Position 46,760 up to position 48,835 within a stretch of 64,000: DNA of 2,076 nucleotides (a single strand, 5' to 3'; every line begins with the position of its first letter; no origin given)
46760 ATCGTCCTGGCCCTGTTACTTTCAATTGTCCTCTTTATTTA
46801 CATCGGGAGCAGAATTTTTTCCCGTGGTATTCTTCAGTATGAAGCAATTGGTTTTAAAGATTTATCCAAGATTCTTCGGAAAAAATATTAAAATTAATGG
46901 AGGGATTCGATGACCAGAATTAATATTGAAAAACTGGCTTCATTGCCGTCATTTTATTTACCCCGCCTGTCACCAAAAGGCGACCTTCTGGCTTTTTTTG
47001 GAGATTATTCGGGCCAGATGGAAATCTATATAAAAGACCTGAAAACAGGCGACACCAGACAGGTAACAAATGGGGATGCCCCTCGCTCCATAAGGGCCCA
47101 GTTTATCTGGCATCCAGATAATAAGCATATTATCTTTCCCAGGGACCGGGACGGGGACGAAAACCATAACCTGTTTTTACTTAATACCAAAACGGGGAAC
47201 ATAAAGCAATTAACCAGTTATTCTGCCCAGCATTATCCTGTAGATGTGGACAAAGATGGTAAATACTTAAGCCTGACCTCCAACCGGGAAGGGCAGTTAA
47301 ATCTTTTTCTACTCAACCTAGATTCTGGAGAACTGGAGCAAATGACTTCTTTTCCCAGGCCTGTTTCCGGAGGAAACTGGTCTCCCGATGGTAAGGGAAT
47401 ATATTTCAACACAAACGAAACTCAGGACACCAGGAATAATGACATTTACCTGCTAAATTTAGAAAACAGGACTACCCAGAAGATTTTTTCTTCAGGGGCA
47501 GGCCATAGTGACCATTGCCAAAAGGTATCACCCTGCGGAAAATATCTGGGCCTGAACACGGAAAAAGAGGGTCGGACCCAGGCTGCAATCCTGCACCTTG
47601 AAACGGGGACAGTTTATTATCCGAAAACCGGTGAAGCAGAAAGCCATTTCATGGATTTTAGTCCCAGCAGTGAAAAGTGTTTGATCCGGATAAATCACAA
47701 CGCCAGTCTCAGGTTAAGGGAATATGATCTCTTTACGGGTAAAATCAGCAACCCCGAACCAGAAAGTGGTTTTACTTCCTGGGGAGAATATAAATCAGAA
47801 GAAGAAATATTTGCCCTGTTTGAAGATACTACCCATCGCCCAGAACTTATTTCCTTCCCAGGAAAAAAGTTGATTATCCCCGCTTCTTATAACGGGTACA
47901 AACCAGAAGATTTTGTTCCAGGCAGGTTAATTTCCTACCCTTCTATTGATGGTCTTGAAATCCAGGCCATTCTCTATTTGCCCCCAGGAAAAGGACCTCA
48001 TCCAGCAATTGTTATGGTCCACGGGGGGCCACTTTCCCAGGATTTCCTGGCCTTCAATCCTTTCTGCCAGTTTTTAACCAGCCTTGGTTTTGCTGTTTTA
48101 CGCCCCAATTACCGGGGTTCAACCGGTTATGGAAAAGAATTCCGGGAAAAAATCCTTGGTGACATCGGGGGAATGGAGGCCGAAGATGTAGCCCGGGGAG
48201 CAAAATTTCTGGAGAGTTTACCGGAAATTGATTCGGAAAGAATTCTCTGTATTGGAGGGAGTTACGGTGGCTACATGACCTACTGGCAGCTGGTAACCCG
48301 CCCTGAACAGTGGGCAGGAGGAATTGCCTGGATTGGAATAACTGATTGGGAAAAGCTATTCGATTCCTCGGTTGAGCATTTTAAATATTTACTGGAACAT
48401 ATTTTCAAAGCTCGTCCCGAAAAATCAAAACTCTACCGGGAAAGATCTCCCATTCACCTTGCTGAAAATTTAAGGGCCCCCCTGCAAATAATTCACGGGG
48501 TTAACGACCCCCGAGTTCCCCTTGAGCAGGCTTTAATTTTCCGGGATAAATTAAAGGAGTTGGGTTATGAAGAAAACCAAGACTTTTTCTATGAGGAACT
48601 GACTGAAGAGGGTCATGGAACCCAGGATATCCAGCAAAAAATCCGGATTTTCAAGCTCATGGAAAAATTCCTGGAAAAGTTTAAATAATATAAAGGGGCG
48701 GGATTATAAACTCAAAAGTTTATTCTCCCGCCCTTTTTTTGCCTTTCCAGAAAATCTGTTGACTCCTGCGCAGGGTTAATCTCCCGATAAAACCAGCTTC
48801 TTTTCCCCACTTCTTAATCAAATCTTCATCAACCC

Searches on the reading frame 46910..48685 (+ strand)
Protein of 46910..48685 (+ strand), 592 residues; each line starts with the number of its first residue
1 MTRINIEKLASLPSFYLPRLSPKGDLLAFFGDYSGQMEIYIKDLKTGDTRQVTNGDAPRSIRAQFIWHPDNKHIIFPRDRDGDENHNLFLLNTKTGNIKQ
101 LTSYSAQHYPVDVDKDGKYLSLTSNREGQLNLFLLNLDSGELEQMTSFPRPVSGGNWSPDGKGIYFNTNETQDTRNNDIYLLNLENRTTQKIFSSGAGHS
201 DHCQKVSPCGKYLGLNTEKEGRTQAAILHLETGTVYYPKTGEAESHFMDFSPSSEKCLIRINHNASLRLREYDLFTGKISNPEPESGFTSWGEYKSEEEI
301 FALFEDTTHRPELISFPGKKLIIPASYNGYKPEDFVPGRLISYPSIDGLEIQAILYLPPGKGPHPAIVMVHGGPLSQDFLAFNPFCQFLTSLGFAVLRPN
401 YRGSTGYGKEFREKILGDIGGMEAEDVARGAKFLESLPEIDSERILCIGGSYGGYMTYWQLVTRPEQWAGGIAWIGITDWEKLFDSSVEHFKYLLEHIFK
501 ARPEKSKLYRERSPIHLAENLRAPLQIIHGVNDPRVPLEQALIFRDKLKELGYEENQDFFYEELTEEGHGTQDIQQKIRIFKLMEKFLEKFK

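Call 31: search_protein_families(library=ncbifam, max_evalue=1e-20, proteins=[window:46910-48685:+])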
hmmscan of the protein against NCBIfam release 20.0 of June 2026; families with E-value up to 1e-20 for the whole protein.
window:46910-48685:+ (592 aa): 2 families
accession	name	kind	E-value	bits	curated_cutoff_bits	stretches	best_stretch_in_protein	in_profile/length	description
NF053518.1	DipepPtdsDpp5Prph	equivalog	1.2e-33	116.6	900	0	364-543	425-609/655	dipeptidyl-peptidase Dpp5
TIGR02800.1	propeller_TolB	equivalog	5.6e-23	81.5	343.15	0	18-146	240-363/418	Tol-Pal system beta propeller repeat protein TolB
